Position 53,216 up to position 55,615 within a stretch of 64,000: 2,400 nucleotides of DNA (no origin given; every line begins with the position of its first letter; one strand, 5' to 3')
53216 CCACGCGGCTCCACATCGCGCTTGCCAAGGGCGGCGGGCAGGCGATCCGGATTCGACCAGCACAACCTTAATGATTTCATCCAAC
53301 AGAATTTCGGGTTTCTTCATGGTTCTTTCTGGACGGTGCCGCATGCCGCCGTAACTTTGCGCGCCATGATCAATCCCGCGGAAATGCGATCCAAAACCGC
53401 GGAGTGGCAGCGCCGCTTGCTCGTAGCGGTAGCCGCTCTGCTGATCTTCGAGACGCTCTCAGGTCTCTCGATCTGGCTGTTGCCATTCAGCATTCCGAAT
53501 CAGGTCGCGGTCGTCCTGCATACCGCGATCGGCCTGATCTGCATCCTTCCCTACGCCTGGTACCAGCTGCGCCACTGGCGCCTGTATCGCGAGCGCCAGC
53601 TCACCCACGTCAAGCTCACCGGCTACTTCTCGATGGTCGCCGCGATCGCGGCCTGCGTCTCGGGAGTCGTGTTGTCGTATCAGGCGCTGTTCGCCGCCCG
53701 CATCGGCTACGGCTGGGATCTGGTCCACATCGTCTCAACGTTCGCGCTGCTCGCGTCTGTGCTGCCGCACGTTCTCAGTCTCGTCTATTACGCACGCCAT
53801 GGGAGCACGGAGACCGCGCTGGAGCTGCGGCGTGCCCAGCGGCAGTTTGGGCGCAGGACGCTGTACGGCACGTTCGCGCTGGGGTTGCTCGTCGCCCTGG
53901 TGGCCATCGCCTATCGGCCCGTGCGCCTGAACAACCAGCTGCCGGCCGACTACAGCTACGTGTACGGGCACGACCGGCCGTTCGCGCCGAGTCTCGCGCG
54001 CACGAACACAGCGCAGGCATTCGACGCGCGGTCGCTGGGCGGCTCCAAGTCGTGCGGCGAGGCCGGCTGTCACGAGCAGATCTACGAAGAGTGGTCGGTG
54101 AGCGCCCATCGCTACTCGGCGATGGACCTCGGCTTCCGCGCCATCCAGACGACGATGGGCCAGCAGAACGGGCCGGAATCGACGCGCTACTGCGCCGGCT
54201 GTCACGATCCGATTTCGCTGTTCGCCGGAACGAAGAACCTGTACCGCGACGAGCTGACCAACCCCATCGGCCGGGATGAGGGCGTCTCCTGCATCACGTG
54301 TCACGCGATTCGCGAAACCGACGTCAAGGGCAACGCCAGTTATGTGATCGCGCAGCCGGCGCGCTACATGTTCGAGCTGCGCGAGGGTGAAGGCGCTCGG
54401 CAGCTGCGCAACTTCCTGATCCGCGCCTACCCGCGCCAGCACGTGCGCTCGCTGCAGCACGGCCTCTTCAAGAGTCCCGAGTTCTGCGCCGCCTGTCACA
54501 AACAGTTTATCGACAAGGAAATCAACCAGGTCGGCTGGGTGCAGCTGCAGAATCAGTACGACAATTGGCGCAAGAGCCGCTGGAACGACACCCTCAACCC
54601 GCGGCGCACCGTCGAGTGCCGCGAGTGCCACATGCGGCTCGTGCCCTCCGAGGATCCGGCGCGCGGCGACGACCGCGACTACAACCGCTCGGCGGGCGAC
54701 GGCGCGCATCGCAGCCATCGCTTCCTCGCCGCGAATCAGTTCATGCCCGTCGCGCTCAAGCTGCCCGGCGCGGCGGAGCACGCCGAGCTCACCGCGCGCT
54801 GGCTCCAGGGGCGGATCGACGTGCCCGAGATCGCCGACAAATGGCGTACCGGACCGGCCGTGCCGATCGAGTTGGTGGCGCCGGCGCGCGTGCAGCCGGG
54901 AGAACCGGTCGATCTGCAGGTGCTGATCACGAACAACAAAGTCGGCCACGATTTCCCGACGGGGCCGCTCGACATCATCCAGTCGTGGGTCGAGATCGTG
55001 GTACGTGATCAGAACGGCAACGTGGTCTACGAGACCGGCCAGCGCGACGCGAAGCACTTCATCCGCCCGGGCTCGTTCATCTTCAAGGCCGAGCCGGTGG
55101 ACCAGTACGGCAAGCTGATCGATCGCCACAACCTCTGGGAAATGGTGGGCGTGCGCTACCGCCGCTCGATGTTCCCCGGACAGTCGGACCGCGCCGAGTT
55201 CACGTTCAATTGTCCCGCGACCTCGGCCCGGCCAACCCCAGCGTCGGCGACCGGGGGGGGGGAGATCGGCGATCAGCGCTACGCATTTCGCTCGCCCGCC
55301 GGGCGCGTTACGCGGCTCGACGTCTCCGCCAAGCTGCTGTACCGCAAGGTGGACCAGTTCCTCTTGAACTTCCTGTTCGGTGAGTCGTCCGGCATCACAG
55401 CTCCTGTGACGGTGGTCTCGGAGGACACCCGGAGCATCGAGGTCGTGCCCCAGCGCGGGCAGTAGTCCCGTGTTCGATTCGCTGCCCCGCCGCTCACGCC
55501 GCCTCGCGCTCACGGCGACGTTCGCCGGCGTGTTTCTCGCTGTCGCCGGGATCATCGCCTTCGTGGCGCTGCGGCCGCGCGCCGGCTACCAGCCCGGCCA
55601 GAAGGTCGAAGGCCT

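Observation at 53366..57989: Cytochrome-b-like/penta-haem-c fusion tightly coupled to a membrane-anchored CRTAC1-TPR beta-propeller protein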

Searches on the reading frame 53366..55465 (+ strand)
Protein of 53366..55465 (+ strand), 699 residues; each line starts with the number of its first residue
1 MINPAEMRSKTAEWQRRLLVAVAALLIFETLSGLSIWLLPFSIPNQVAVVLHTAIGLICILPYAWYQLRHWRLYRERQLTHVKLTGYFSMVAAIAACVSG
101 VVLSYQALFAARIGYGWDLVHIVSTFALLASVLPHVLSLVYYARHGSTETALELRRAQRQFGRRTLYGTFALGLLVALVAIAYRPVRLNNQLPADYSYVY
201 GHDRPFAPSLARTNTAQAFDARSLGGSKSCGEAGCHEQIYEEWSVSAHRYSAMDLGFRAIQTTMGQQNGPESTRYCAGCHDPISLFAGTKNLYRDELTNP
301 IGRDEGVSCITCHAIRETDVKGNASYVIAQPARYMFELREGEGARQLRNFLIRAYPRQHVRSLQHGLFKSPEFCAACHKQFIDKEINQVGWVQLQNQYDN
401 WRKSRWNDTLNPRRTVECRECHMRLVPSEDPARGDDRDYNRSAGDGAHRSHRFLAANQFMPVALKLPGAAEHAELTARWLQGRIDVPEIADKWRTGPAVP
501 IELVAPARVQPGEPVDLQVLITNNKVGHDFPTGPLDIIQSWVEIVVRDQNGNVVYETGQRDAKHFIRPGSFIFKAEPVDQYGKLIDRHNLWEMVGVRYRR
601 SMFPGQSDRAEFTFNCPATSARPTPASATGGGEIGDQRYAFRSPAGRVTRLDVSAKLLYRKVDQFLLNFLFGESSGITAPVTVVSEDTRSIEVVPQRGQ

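Call 4: search_protein_families(library=ncbifam, proteins=[window:53366-55465:+], max_evalue=0.01)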
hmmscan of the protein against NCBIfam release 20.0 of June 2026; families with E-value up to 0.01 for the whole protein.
window:53366-55465:+ (699 aa): 1 family
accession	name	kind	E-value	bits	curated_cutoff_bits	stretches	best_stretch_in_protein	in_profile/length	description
NF040886.1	cyt_C_like_Sec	equivalog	3.4e-06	25.9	250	1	227-263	45-80/423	multiheme c-type cytochrome (seleno)protein ExtKL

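Call 5: search_protein_families(library=pfam, proteins=[window:53366-55465:+], max_evalue=0.01)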
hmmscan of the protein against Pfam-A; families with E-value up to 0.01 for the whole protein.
window:53366-55465:+ (699 aa): 6 families
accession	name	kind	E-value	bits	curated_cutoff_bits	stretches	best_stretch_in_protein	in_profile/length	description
PF13435.11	Cytochrome_C554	-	1.9e-07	32.4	20.8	1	234-313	4-83/84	Cytochrome c554 and c-prime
PF22113.1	Mtrc-MtrF_II-IV_dom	-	1.2e-05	25.4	30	1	305-425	26-130/176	Outer membrane cytochrome MtrC/MtrF-like, domains II/IV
PF14522.11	Cytochrome_C7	-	0.00027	21.1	24.8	0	273-318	13-53/67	Cytochrome c7 and related cytochrome c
PF02335.20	Cytochrom_C552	-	0.0011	18.5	24.1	0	276-324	247-293/438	Cytochrome c552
PF14537.11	Cytochrom_c3_2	-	0.0033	18.3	25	0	270-318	23-69/79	Cytochrome c3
PF14358.11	DUF4405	-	0.0094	16.9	26.7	1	90-137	7-63/66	Domain of unknown function (DUF4405)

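Call 6: find_homologous_proteins(query=window:53366-55465:+, max_evalue=0.00001)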
Query window:53366-55465:+ (699 aa): 3516 proteins with E <= 0.00001 among 8000 candidates; the best 120 are listed.
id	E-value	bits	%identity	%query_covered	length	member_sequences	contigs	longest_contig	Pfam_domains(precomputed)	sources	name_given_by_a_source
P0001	0.0e+0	1563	95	100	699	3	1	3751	PF13435.12,PF22113.2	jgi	jgi:hypothetical protein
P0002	0.0e+0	1536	92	100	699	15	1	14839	PF13435.12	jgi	-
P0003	0.0e+0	1512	91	100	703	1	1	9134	PF13435.12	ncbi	ncbi:MAG: multiheme c-type cytochrome [Gemmatimonadota bacterium]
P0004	0.0e+0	1497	90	100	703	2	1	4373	PF13435.12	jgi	-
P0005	0.0e+0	1496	90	100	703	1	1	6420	PF13435.12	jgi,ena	-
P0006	0.0e+0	1484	89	100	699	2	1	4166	PF13435.12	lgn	-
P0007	0.0e+0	1435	87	99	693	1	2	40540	PF13435.12,PF22113.2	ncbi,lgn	-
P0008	0.0e+0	1419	86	99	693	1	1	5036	PF13435.12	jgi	-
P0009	0.0e+0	1417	85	100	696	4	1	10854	PF13435.12,PF22113.2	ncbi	-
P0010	0.0e+0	1415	86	99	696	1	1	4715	PF13435.12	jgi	jgi:hypothetical protein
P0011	0.0e+0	1401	84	99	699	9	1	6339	PF13435.12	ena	-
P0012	0.0e+0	1387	84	99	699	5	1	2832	PF13435.12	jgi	jgi:cytochrome c554/c'-like protein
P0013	0.0e+0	1387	85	99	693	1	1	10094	PF13435.12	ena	-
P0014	0.0e+0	1383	84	99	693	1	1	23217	PF13435.12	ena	-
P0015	0.0e+0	1382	84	99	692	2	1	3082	PF13435.12,PF22113.2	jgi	-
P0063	0.0e+0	1132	68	99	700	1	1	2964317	PF13435.12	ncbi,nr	ncbi:MAG: hypothetical protein JSV95_08095 [Gemmatimonadota bacterium]|nr:MAG: hypothetical protein 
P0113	0.0e+0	1079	65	98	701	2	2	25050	PF13435.12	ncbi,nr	ncbi:MAG: hypothetical protein D6813_05585 [Calditrichaeota bacterium]|nr:MAG: hypothetical protein 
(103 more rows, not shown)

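Call 7: find_related_loci(query=window:53366-55465:+, collection=genome_contigs, flank=8000)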
Query window:53366-55465:+ (699 aa) in genome_contigs; peptide patterns used: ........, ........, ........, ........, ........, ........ (x = any residue, [..] = any of these).
599 stretches matched a pattern (row limit reached: there are more); 570 encode a relative of the query (tblastn E <= 1e-3); the best 80 are kept; 80 distinct loci.
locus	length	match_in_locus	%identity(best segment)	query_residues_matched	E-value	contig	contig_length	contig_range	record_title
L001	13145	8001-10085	85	1-698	0e+0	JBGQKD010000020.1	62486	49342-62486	MAG: Gemmatimonadota bacterium isolate OBJ2_061818_050_7 k141_3071301_length_62486_cov_16.2731, whole genome shotgun seq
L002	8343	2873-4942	85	1-693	0e+0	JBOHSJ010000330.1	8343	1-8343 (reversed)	MAG: Gemmatimonadales bacterium isolate SC-S_metawrap_bin.80 k127_3960238, whole genome shotgun sequence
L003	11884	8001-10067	80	1-693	0e+0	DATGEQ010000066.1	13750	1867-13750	MAG TPA_asm: Gemmatimonadales bacterium isolate SMAG_U9706 k141_1544850, whole genome shotgun sequence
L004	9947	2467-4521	82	7-693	0e+0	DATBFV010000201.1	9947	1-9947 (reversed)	MAG TPA_asm: Gemmatimonadales bacterium isolate SMAG_U3820 k141_6053257, whole genome shotgun sequence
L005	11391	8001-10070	78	6-699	0e+0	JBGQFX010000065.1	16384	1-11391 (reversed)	MAG: Gemmatimonadota bacterium isolate OBJ2_061818_090_41 k141_1007555_length_16384_cov_12.0000, whole genome shotgun se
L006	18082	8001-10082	74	1-698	0e+0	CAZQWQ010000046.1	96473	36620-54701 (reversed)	MAG TPA_asm: uncultured Gemmatimonadaceae bacterium isolate binchicken_co165_283 genome assembly, contig: k141_1610166,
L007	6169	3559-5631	74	1-693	0e+0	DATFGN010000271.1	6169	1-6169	MAG TPA_asm: Gemmatimonadales bacterium isolate SMAG_U8664 k141_1272604, whole genome shotgun sequence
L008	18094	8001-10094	76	1-695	0e+0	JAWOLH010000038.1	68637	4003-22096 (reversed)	MAG: Gemmatimonadales bacterium isolate bin_24 c_000022212287, whole genome shotgun sequence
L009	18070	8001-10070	69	1-693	0e+0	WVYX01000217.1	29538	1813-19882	MAG: Gemmatimonadales bacterium isolate CS3-C064 C_merged_R1_(paired)_contig_13958, whole genome shotgun sequence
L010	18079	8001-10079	71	1-695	0e+0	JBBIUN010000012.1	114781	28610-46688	MAG: Gemmatimonadota bacterium isolate TCS170221_bin_54 NODE_199_length_114781_cov_26.686008, whole genome shotgun seque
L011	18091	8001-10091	68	2-693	0e+0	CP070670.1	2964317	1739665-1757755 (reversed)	MAG: Gemmatimonadota bacterium isolate bin741 chromosome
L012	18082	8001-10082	69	8-693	0e+0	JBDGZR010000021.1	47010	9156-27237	MAG: Gemmatimonadota bacterium isolate M3-38_Bin_47 M3-38_Bin_47_scaffold_8008, whole genome shotgun sequence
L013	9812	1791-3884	69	2-694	0e+0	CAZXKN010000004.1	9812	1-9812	MAG TPA_asm: uncultured Gemmatimonadaceae bacterium isolate binchicken_co279_228 genome assembly, contig: k141_3291799,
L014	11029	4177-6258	69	8-695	0e+0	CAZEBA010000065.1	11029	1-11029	MAG TPA_asm: uncultured Gemmatimonadota bacterium isolate SRP321284_co1_122 genome assembly, contig: NODE_7673_length_11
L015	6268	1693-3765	69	10-693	0e+0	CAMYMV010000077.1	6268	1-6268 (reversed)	MAG: uncultured Gemmatimonadales bacterium isolate ES_Gemmatimonadota_01 genome assembly, contig: scaffold_6057, whole g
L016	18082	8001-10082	68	8-693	0e+0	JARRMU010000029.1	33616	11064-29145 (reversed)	MAG: Gemmatimonadales bacterium isolate Spart_106_MAG scaffold_74, whole genome shotgun sequence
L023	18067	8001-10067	64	1-693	0e+0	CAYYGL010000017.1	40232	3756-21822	MAG TPA_asm: uncultured Calditrichaceae bacterium isolate SRP163575_co1_571 genome assembly, contig: NODE_1831_length_40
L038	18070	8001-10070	65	1-693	0e+0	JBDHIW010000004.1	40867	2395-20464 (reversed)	MAG: Gemmatimonadota bacterium isolate BHB10-2_Bin_373 BHB10-2_Bin_373_scaffold_4600, whole genome shotgun sequence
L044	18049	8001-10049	65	9-693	0e+0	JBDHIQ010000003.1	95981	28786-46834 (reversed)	MAG: Gemmatimonadota bacterium isolate BHB10-2_Bin_317 BHB10-2_Bin_317_scaffold_4608, whole genome shotgun sequence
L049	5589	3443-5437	65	1-693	0e+0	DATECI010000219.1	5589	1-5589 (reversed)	MAG TPA_asm: Gemmatimonadales bacterium isolate SMAG_U8267 k141_1329194, whole genome shotgun sequence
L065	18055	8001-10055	62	8-694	0e+0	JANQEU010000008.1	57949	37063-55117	MAG: Cyclobacteriaceae bacterium isolate PL23a_bin.46 k99_2783442, whole genome shotgun sequence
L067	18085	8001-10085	64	8-696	0e+0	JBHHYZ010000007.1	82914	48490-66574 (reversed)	MAG: Gemmatimonadota bacterium isolate Maj_2_bin.21 NODE_51_length_82914_cov_8.578247, whole genome shotgun sequence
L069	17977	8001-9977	62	10-694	0e+0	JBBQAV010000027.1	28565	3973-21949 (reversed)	MAG: Gemmatimonadales bacterium isolate Co_metawrap_1437 Cmw_1437_k141_24851647_length_28565_cov_15.7091, whole genome s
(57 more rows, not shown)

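Call 16: search_solved_structures(query=A1, max_evalue=1, show_alignments=2)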
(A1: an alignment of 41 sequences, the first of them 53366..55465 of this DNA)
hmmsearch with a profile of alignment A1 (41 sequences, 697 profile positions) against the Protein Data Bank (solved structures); distinct sequences matched with E-value up to 1: 2.
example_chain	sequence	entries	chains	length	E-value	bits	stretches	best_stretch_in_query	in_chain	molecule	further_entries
5ze8_A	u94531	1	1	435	8.9e-05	24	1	234-318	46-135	cytochrome c552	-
1czj_A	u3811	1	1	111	0.82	10.9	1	247-315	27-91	CYTOCHROME C3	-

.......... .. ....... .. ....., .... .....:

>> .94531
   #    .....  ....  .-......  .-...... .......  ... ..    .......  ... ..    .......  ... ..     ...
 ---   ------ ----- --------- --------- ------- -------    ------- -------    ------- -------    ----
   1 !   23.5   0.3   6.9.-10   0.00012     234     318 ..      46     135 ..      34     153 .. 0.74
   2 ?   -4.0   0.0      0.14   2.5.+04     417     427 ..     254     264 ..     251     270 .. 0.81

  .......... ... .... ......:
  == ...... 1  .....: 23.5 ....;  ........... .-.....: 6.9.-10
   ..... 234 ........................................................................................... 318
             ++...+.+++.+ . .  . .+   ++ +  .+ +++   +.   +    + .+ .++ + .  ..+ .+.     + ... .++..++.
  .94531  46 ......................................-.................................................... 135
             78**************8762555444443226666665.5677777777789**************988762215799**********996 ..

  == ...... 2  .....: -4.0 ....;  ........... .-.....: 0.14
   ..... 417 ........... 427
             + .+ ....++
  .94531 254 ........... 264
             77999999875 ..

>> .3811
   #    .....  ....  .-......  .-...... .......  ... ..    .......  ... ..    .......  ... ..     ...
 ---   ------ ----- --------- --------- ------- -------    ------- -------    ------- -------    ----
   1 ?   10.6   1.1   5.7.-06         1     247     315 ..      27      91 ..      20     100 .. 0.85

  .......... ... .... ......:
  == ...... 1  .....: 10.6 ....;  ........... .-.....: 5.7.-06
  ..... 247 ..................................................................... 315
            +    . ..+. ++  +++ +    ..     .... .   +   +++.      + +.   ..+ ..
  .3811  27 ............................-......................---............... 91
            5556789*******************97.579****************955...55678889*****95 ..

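Call 22: find_encoding_contigs(protein=P0063, flank=10000, max_places=2)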
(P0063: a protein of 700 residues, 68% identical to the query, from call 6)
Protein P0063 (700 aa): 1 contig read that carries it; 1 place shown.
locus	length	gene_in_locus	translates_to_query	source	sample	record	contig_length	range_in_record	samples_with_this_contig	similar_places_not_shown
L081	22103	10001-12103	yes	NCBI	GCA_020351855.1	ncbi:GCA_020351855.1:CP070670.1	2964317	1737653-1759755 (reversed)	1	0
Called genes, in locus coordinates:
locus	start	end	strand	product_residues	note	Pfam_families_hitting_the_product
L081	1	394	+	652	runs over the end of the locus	PF07719:TPR_2 (faint), PF14559:TPR_19 (faint)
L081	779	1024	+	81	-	-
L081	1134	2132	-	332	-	PF13432:TPR_16 (faint), PF07719:TPR_2 (faint), PF13181:TPR_8 (faint), PF00515:TPR_1 (faint), PF13374:TPR_10 (faint), PF13424:TPR_12, PF17874:TPR_MalT, PF13424:TPR_12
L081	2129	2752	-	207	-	-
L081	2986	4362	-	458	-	PF00158:Sigma54_activat, PF01078:Mg_chelatase (faint), PF14532:Sigma54_activ_2, PF07728:AAA_5 (weak), PF25601:AAA_lid_14, PF02954:HTH_8 (weak)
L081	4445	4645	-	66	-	PF11127:YgaP-like_TM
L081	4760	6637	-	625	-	PF10110:GPDPase_memb, PF03009:GDPD, PF13653:GDPD_2 (weak)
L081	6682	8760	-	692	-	PF00378:ECH_1 (weak)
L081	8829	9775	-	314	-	PF00108:Thiolase_N (weak), PF02803:Thiolase_C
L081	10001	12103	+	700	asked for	PF13435:Cytochrome_C554 (faint)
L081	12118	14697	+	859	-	PF13428:TPR_14 (faint), PF01839:FG-GAP (faint), PF13517:FG-GAP_3, PF07593:UnbV_ASPIC, PF00515:TPR_1 (faint), PF07719:TPR_2 (faint), PF13432:TPR_16 (weak), PF13432:TPR_16 (weak), +5 more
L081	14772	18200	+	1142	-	-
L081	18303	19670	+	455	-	PF03209:PUCC (weak), PF07690:MFS_1, PF13347:MFS_2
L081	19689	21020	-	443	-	PF11721:Malectin, PF03935:SKN1_KRE6_Sbg1 (weak), PF00722:Glyco_hydro_16, PF26113:GH16_XgeA (faint)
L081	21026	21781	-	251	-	PF02055:Glyco_hydro_30, PF17189:Glyco_hydro_30C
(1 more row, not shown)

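Call 23: find_encoding_contigs(protein=P0113, flank=10000, max_places=2)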
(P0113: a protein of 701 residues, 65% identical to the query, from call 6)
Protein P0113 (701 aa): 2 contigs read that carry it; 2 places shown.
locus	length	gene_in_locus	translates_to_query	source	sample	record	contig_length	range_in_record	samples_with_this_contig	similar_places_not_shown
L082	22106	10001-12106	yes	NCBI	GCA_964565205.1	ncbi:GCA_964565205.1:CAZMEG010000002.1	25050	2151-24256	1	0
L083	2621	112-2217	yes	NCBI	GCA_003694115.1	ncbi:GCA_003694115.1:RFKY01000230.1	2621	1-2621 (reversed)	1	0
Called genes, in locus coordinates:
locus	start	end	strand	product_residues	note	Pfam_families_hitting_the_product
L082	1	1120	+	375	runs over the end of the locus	PF11376:DUF3179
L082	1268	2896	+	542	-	PF00474:SSF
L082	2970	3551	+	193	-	PF07638:Sigma70_ECF (faint), PF08281:Sigma70_r4_2, PF04545:Sigma70_r4, PF22233:PhyR_sigma-like (faint)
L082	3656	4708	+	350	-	PF04773:FecR, PF16344:FecR_C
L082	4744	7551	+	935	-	PF13620:CarboxypepD_reg, PF13715:CarbopepD_reg_2, PF07715:Plug, PF00593:TonB_dep_Rec_b-barrel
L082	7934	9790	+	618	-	PF00474:SSF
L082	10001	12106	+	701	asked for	PF13435:Cytochrome_C554 (faint)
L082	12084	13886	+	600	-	PF01839:FG-GAP (faint), PF13517:FG-GAP_3, PF07593:UnbV_ASPIC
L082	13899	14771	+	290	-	PF17874:TPR_MalT (faint), PF12895:ANAPC3 (weak), PF13414:TPR_11, PF14559:TPR_19, PF13431:TPR_17 (weak), PF00515:TPR_1 (weak), PF07719:TPR_2 (weak), PF13414:TPR_11 (weak), +11 more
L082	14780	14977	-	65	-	-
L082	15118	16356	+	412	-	PF21269:TreT_GT1, PF00534:Glycos_transf_1, PF13692:Glyco_trans_1_4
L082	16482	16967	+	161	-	-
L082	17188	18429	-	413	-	-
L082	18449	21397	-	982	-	PF13620:CarboxypepD_reg, PF17802:SpaA (faint), PF13715:CarbopepD_reg_2, PF07715:Plug, PF00593:TonB_dep_Rec_b-barrel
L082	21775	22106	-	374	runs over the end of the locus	?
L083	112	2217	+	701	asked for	PF13435:Cytochrome_C554 (faint)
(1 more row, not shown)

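Call 24: predict_structure(alignment_id=A1)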
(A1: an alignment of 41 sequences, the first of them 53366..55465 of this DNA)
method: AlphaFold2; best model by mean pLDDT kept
length: 699 residues; sequences in the alignment: 41
mean_pLDDT: 51.5   pTM: 0.40
mean pLDDT of the five models: 51.5, 49.6, 49.2, 48.6, 47.1
residues with pLDDT >= 90: 19; 70-90: 146; 50-70: 160; < 50: 374
segments of 3 or more residues with pLDDT < 50: 1-10, 183-261, 263-341, 344-457, 527-538, 560-606, 620-642, 668-670
pLDDT, mean of each block of 10 residues (from residue 1): 41 59 69 59 64 81 76 66 72 88 82 71 81 67 60 60 62 65 40 31 26 24 24 32 40 45 45 35 27 25 26 30 24 32 47 37 31 42 34 28 34 39 37 30 36 42 58 71 65 69 89 84 56 46 84 73 45 42 33 29 46 72 33 33 65 84 50 56 86 72
secondary structure, 60 per line:
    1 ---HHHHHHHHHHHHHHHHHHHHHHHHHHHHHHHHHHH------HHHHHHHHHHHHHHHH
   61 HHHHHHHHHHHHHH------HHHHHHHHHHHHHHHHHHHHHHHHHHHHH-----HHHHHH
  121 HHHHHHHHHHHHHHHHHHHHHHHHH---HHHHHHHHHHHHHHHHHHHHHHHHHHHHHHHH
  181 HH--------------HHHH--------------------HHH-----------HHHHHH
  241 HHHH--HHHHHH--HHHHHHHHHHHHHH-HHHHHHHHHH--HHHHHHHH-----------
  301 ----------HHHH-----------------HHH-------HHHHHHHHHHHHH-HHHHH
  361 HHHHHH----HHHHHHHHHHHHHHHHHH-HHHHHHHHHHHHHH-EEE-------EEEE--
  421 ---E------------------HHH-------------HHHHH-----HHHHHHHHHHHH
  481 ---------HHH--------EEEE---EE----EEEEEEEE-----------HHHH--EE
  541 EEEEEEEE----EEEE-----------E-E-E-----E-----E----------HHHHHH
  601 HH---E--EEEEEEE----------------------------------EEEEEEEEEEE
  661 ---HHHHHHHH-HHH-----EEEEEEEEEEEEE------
elements in order (helices of 4 or more, strands of 3 or more residues): H4-38 H45-74 H81-109 H115-145 H149-182 H197-200 H235-244 H247-252 H255-268 H270-279 H282-289 H311-314 H342-354 H356-366 H371-388 H390-403 E405-407 E415-418 H459-463 H469-480 E501-504 E514-521 H533-536 E539-548 E553-556 H595-602 E609-615 E650-660 H664-671 E681-693

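Call 25: search_protein_representatives(protein=window:53366-55465:+)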
Query: 699 residues. Proteins with E-value up to 0.001 (for the whole library): 3038; up to 1e-10: 1519; up to 1e-30: 483. The best 150 are listed.
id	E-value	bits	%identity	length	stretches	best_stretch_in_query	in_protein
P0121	3.7e-257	871.5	56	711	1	11-688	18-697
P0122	2.3e-204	697.1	46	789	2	213-696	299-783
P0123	8.7e-199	678.6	53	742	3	204-619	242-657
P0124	1.9e-161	555.2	49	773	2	221-693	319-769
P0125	8.7e-159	546.4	43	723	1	12-619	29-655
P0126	3.0e-152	524.8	64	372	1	6-370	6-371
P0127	6.4e-152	523.7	42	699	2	24-618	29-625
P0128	3.2e-146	504.9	42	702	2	9-629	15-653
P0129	1.4e-143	496.1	48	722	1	10-543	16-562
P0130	1.0e-138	480.1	51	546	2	211-492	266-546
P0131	2.9e-138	478.6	37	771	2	216-695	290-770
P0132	2.4e-134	465.6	42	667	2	15-623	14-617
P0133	5.4e-132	457.8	48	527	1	4-503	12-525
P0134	2.5e-129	449.1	51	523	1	26-423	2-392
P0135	6.4e-125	434.5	42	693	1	214-692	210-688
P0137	1.2e-116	407.2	36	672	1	10-692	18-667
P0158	6.2e-78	279.2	32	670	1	31-619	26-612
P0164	8.0e-76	272.2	32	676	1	10-628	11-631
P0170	1.8e-71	257.8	32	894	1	13-628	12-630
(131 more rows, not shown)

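Call 38: fold_search(model_id=the predicted structure, library=pdb)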
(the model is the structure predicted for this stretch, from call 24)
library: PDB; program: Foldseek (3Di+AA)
matches with E <= 10: 1420; with E <= 0.001: 1
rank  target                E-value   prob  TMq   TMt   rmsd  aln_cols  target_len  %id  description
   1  5ze8                  3.3e-04  1.00  0.14  0.23   9.5       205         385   12  Crystal structure of a penta-heme cytochrome c552 from Thermochromatium tepidum (released 2018-04-25)
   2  7pa6_RRR              1.2e-02  1.00  0.13  0.34   8.4       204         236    8  JC polyomavirus VP1 in complex with scFv 27C11 (released 2023-02-08)
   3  2ox5_E                1.3e-02  1.00  0.11  0.56   5.7       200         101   12  The SoxYZ complex of Paracoccus pantotrophus (released 2007-05-22)
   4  4ofp_B                1.7e-02  1.00  0.11  0.34   6.5       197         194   10  Crystal Structure of SYG-2 D3-D4 (released 2014-02-19)
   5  3iy5_B                1.8e-02  0.93  0.11  0.46  11.8       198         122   12  Variable domains of the mouse Fab (1AIF) fitted into the cryoEM reconstruction of the virus-Fab 16 complex (released 2009-05-12)
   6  7pa6_SSS              2.0e-02  1.00  0.13  0.34   8.5       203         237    8  JC polyomavirus VP1 in complex with scFv 27C11 (released 2023-02-08)
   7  8yvk_E                2.1e-02  0.99  0.12  0.56  10.9       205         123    7  Neuraminidase of A/Red knot/Delaware Bay/310/2016 H10N4 in complex with CAV-F6 Fab (released 2025-07-02)
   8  6p3s_I                2.1e-02  0.99  0.13  0.35   9.0       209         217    9  Crystal structure of human Fab H5.28 in complex with influenza A H5N1 Vietnam hemagglutinin head domain (released 2020-05-27)
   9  8xk5_A                2.2e-02  0.99  0.13  0.35   8.4       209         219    9  SNB1G11 Fab bound to SFTSV glycoprotein Gn (released 2024-07-10)
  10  2hmi_D                2.2e-02  0.98  0.12  0.32   8.8       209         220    8  HIV-1 REVERSE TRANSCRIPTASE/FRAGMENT OF FAB 28/DNA COMPLEX (released 1998-10-14)
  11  8iuy_B                2.2e-02  0.95  0.06  0.32   3.5        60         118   13  H7N9 HA-1H9 Fab (released 2024-04-24)
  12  9d72_H                2.4e-02  0.99  0.12  0.36   9.2       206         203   10  CryoEM structure of anti-MHC-I Fab M1/42 complex with H2-Dd (released 2026-02-04)
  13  8tl3_G                2.6e-02  0.99  0.12  0.52   9.0       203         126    7  CRYO-EM STRUCTURE OF HIV-1 BG505DS-SOSIP.664 ENV TRIMER BOUND TO DJ85-d.01 FAB (released 2024-08-28)
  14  7s11_J                2.6e-02  0.98  0.11  0.30   9.1       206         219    9  Crystal structure of Fab in complex with mouse CD96 monomer (released 2021-11-03)
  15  6apb_H                2.7e-02  0.99  0.13  0.36  11.2       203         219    9  Crystal Structure of Non-Neutralizing Infant Antibody ADI-14359 in Complex with Postfusion RSV F Glycoprotein (released 2018-03-21)
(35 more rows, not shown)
